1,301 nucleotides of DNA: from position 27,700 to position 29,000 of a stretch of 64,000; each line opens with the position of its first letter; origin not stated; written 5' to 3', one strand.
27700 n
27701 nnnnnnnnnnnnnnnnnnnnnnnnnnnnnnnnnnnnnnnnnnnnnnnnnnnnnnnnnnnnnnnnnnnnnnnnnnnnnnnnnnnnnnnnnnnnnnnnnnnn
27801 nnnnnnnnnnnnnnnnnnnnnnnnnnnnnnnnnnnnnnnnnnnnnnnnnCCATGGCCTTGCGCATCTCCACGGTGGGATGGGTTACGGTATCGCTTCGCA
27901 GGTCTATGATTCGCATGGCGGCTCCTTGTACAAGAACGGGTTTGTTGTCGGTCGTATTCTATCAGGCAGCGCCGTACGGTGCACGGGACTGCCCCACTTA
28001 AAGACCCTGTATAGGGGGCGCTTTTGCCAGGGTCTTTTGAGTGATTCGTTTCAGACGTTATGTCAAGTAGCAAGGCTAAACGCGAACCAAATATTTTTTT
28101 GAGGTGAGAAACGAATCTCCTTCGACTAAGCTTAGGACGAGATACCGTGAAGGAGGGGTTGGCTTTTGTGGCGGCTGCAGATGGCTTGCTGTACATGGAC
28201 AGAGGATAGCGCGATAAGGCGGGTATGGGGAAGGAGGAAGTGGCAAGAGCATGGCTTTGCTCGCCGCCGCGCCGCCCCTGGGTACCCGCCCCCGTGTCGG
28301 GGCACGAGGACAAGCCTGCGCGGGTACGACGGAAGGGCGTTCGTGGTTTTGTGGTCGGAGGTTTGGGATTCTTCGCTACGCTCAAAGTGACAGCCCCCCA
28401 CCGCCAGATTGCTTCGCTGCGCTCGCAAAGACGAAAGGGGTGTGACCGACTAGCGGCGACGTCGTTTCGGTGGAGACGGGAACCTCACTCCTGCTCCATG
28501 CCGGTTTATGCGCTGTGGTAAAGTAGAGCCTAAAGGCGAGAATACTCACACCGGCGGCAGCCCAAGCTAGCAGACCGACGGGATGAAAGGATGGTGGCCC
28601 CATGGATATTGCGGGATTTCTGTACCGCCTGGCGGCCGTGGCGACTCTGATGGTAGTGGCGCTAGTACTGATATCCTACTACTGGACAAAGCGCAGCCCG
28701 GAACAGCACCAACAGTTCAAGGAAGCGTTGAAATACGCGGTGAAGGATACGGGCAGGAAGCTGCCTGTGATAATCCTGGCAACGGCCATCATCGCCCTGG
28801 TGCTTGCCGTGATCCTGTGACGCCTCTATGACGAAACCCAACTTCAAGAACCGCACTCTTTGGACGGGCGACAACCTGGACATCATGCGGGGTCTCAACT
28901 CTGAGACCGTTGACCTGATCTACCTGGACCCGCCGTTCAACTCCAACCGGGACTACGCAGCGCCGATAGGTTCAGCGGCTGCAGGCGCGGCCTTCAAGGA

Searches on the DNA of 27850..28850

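Call 80: search_rna_families(source=window, start=27850, end=28850, threshold=evalue, max_evalue=10)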
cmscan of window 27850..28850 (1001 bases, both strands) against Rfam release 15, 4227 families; matches with E-value up to 10: 1.
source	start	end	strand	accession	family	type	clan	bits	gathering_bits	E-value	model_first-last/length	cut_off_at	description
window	28048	28068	+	RF01337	CRISPR-DR24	Gene; CRISPR;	-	14.9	35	9.7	1-30/30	no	CRISPR RNA direct repeat element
